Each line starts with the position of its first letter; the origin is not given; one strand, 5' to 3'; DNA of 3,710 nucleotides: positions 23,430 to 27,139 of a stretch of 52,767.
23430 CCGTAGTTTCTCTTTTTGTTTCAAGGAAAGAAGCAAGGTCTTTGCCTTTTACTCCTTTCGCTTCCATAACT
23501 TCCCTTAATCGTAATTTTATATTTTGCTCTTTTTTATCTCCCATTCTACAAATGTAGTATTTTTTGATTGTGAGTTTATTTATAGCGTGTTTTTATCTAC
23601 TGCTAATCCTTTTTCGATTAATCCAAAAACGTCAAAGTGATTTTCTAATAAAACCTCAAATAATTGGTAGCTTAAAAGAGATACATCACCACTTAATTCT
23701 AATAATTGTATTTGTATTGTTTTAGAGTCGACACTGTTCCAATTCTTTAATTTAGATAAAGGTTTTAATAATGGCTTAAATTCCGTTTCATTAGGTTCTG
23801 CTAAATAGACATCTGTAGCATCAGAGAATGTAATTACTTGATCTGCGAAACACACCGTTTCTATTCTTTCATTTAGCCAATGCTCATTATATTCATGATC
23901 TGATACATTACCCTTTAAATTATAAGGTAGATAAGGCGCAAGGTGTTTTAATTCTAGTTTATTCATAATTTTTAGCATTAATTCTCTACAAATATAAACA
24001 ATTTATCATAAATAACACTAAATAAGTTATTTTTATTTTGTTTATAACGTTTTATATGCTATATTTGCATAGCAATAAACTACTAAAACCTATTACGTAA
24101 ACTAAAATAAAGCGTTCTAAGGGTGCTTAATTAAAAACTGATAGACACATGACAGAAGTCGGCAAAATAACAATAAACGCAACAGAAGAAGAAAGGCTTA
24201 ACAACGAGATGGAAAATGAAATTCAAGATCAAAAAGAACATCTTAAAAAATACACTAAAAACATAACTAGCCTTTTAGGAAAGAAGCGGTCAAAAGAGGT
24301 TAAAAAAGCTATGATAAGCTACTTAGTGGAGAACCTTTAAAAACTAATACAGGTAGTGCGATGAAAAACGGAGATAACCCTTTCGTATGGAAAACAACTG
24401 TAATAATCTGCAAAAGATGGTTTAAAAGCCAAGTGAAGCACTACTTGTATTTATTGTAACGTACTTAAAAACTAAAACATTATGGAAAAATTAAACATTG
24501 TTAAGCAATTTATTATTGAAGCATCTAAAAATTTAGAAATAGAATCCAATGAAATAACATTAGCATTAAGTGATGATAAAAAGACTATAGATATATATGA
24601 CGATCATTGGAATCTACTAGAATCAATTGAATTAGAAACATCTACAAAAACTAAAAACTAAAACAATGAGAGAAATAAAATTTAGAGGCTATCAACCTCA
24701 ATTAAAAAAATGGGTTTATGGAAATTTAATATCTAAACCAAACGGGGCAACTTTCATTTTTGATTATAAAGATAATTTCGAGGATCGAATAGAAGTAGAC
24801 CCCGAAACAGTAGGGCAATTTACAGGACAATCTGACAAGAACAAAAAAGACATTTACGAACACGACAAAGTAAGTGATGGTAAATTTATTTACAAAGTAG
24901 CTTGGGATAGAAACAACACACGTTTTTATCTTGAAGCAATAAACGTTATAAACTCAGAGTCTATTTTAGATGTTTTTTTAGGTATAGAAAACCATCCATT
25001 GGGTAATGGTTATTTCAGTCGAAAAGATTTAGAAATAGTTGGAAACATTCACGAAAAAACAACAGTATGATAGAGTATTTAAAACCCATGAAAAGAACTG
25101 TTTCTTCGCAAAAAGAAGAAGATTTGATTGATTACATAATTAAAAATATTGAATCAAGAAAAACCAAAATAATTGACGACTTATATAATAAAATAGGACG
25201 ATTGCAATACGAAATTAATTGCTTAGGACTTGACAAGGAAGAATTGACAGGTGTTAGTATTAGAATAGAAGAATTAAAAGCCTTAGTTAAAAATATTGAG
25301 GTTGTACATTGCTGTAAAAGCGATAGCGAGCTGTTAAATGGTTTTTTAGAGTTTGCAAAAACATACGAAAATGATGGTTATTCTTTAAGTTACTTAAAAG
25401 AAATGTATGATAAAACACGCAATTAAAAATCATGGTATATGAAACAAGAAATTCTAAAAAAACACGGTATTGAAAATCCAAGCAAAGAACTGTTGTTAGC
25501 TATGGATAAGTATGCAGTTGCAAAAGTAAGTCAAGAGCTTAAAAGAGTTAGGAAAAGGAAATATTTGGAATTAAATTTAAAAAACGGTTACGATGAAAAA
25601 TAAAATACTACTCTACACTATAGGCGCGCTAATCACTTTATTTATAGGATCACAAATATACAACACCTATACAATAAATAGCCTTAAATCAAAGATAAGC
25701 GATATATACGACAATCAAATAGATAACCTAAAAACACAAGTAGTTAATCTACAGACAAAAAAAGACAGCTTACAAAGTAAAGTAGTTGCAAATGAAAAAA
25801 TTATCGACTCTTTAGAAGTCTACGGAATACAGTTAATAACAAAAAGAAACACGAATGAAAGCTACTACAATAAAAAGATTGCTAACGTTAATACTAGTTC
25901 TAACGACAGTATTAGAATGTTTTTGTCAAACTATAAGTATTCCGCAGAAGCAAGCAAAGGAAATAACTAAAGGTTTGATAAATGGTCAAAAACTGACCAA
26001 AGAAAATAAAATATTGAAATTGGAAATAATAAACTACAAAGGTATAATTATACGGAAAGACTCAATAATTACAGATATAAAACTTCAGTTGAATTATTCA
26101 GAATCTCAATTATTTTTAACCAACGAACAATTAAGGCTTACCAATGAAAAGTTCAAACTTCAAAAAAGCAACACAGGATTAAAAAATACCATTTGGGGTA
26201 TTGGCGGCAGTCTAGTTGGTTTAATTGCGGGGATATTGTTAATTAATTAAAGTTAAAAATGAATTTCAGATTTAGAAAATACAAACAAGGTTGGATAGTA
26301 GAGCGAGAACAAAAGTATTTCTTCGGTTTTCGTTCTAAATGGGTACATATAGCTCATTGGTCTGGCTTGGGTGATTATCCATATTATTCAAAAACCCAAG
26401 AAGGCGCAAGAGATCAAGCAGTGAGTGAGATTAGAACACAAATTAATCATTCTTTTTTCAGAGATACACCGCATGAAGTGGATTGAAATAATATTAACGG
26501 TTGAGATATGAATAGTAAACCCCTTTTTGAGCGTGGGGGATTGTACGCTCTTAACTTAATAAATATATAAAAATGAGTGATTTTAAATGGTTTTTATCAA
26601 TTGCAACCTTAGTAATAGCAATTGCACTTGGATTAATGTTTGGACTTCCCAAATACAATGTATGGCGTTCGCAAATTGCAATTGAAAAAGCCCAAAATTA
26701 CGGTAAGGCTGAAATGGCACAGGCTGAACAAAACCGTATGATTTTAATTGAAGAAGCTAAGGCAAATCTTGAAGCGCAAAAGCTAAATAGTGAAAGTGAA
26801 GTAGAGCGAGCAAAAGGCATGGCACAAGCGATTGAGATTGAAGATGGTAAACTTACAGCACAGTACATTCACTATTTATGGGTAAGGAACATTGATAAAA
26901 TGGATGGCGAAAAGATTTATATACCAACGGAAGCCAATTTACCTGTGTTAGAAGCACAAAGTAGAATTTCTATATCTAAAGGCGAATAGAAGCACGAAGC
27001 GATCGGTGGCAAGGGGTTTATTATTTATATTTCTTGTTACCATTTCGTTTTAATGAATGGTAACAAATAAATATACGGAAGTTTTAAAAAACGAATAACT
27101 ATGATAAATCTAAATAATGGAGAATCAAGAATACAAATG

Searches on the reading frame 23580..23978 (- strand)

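Call 60: search_protein_families(library=phrogs, proteins=[window:23580-23978:-], max_evalue=0.001)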
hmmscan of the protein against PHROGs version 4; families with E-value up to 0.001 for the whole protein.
window:23580-23978:- (132 aa): 1 family
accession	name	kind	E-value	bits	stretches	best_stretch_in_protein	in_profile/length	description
phrog_10841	-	unknown function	1.6e-24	88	2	94-132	122-161/163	-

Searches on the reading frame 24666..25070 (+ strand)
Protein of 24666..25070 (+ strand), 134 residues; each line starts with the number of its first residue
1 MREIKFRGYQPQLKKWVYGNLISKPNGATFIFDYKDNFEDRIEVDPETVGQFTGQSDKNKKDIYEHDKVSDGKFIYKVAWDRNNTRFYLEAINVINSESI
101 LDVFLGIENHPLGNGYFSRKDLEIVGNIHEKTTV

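Call 60: search_protein_families(library=phrogs, proteins=[window:24666-25070:+], max_evalue=0.001)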
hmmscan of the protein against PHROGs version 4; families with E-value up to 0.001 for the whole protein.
window:24666-25070:+ (134 aa): 3 families
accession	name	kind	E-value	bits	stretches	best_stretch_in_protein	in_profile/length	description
phrog_98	-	unknown function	3.7e-20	73.3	1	1-130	25-145/208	-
phrog_8684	-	unknown function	1.6e-19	71.5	1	1-131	2-156/164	-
phrog_21268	-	unknown function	0.00087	20.4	0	57-100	5-48/83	-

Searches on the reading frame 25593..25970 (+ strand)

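Call 60: search_protein_families(library=phrogs, proteins=[window:25593-25970:+], max_evalue=0.001)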
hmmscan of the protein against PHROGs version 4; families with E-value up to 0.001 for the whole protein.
window:25593-25970:+ (125 aa): 1 family
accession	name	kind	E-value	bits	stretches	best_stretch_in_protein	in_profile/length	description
phrog_6183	-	tail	0.00029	20.7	1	18-104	132-217/381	minor tail protein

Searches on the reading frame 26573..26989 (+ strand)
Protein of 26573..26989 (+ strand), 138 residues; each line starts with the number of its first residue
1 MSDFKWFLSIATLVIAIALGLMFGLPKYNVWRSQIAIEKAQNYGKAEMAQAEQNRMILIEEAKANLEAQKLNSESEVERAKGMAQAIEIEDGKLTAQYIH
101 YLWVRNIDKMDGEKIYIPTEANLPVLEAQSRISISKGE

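Call 60: search_protein_families(library=phrogs, proteins=[window:26573-26989:+], max_evalue=0.001)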
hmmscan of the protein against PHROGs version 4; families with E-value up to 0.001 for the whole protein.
window:26573-26989:+ (138 aa): 1 family
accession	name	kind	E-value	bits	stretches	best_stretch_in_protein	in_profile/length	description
phrog_11227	-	other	2.9e-31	109.2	1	9-132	14-133/138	protease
